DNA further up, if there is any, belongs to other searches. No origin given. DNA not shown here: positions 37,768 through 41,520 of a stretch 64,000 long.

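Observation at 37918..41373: One ORF fuses a cytoplasmic Mo/W-bisPGD oxidoreductase to a complete NifS/IscS-type cysteine desulfurase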

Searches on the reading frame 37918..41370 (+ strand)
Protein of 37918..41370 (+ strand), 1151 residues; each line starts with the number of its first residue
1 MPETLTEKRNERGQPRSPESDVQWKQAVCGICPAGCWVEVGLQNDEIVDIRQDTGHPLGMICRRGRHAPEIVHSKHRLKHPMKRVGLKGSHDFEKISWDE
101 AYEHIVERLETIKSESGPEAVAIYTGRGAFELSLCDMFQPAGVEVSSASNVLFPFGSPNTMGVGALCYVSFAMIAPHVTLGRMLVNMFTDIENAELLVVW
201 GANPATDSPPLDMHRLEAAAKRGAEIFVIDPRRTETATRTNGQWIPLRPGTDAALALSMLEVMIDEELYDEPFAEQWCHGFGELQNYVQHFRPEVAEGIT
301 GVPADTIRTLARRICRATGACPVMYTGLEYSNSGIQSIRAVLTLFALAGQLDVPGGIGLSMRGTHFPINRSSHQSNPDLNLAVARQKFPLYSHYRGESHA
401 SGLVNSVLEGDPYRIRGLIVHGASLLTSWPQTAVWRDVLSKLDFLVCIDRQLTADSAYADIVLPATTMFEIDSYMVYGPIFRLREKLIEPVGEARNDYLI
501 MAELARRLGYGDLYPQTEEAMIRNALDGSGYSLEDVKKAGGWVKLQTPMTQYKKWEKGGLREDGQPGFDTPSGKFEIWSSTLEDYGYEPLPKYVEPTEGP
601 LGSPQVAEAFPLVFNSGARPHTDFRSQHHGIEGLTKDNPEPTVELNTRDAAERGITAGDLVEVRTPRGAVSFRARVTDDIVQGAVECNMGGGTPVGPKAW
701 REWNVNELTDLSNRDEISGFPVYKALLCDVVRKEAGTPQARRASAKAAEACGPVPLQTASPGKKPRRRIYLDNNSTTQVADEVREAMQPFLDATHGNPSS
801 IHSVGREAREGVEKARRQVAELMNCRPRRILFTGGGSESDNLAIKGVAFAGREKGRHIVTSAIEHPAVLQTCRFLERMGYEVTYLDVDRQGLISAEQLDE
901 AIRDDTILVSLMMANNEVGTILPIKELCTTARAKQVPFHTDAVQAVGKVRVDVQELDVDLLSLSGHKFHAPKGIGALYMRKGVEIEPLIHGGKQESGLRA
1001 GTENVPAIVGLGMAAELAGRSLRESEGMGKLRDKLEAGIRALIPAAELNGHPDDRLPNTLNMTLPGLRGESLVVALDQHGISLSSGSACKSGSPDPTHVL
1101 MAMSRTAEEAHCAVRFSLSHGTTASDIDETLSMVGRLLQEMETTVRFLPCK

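Call 4: search_protein_families(library=pfam, proteins=[window:37918-41370:+], max_evalue=0.01)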
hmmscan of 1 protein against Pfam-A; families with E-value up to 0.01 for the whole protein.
window:37918-41370:+ (1151 aa): 6 families
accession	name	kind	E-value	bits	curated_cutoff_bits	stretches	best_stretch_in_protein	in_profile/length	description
PF00266.25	Aminotran_5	-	2.6e-80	270.6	21.5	1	769-1128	1-369/371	Aminotransferase class-V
PF00384.28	Molybdopterin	-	6.6e-43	147.5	24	1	77-506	1-352/353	Molybdopterin oxidoreductase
PF01568.27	Molydop_binding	-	1.5e-20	73.7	26.8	1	618-725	6-108/110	Molydopterin dinucleotide binding domain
PF04879.21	Molybdop_Fe4S4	-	2.7e-08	34.1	22.7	1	23-74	2-55/55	Molybdopterin oxidoreductase Fe4S4 domain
PF01041.23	DegT_DnrJ_EryC1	-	8.5e-05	22.4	19.8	1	850-948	59-152/360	DegT/DnrJ/EryC1/StrS aminotransferase family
PF01212.27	Beta_elim_lyase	-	0.00016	21.5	27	1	811-967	33-199/288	Beta-eliminating lyase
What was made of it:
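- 37918..41373 (+): MES gene (metallopterin-dependent ergothioneine synthase), 1151 codons plus TAA. Four Pfam domains (call 4).
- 37984..38139 (+): Fe4S4-binding domain (aa 23-74). Cluster cysteines are Cys29 (38002), Cys32 (38011), Cys36 (38023) and Cys62 (38101). Pfam PF04879 (call 4).
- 38146..39435 (+): Molybdopterin (bis-MGD) domain, aa 77-506. Contains the metal-ligand codon Cys167 at 38416-38418 (GALCYV). Pfam PF00384 (call 4).
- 39769..40092 (+): Molybdopterin dinucleotide-binding barrel, aa 618-725. Pfam PF01568 (call 4)
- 40222..41301 (+): Class-V PLP cysteine desulfurase domain (aa 769-1128). PLP Lys967 at 40816-40818; persulfide Cys1089 at 41182-41184; conserved Cys1112 at 41251-41253. 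Pfam PF00266 (call 4).
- On NifS/IscS cysteine desulfurase (C-terminal module): PF00266 over profile positions 1-369 of 371 (call 4).
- Checked: Call 4 (Pfam): Molybdop_Fe4S4 aa 23-74, Molybdopterin 77-506, Molydop_binding 618-725, Aminotran_5 769-1128, all above the curated cut-offs.
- Architecture: call 4.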

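Call 5: search_protein_families(library=ncbifam, proteins=[window:37918-41370:+], max_evalue=0.001)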
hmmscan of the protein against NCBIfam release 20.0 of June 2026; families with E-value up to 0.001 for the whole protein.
window:37918-41370:+ (1151 aa): 51 families (the best 25 are shown)
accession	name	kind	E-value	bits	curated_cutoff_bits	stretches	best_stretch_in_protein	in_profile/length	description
TIGR03402.1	FeS_nifS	equivalog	7.4e-154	512.1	530.75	1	769-1141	1-373/379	cysteine desulfurase NifS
NF010611.0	PRK14012.1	equivalog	2e-118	395.9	548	1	767-1138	5-379/406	IscS subfamily cysteine desulfurase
TIGR02006.1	IscS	equivalog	2.9e-116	388.8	643.2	1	768-1138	4-375/402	IscS subfamily cysteine desulfurase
TIGR03235.1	DNA_S_dndA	equivalog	4e-116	388.2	480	1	770-1118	1-353/353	cysteine desulfurase DndA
TIGR03403.1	nifS_epsilon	equivalog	4.6e-107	358.2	587.7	1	769-1136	1-371/382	NifS family cysteine desulfurase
NF002806.0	PRK02948.1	subfamily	1.1e-92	311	304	1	769-1144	2-378/381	IscS subfamily cysteine desulfurase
TIGR01591.1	Fdh-alpha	equivalog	1.1e-86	291.4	666.25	2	28-364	2-324/672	formate dehydrogenase subunit alpha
TIGR02166.1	dmsA_ynfE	subfamily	1.6e-74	251.4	777.7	2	15-377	37-418/794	DMSO/selenate family reductase complex A subunit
NF012032.0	PRK15488.1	equivalog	2.3e-74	250.7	694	1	25-693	44-718/759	thiosulfate reductase PhsA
TIGR00509.1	bisC_fam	subfamily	2.7e-60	204.5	1017.55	2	416-691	414-707/772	molybdopterin guanine dinucleotide-containing S/N-oxide reductase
NF047855.1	AssmNtatRedNasC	equivalog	7.5e-57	193.1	1100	2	28-351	24-336/708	assimilatory nitrate reductase catalytic subunit NasC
NF041885.1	selenate_YnfE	exception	6.7e-55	186.3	1675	2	21-358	47-405/805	selenate/tellurate reductase subunit YnfE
NF011566.1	PRK14990.1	exception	1.1e-51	175.8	1600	1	60-699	102-778/814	dimethylsulfoxide reductase subunit A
TIGR03479.1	DMSO_red_II_alp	subfamily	1.6e-48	165.5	984.75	4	57-273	102-302/913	molybdopterin-dependent oxidoreductase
NF041884.1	selenate_YnfF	exception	2.8e-48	164.4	1650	2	21-362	44-402/798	selenate/tellurate reductase subunit YnfF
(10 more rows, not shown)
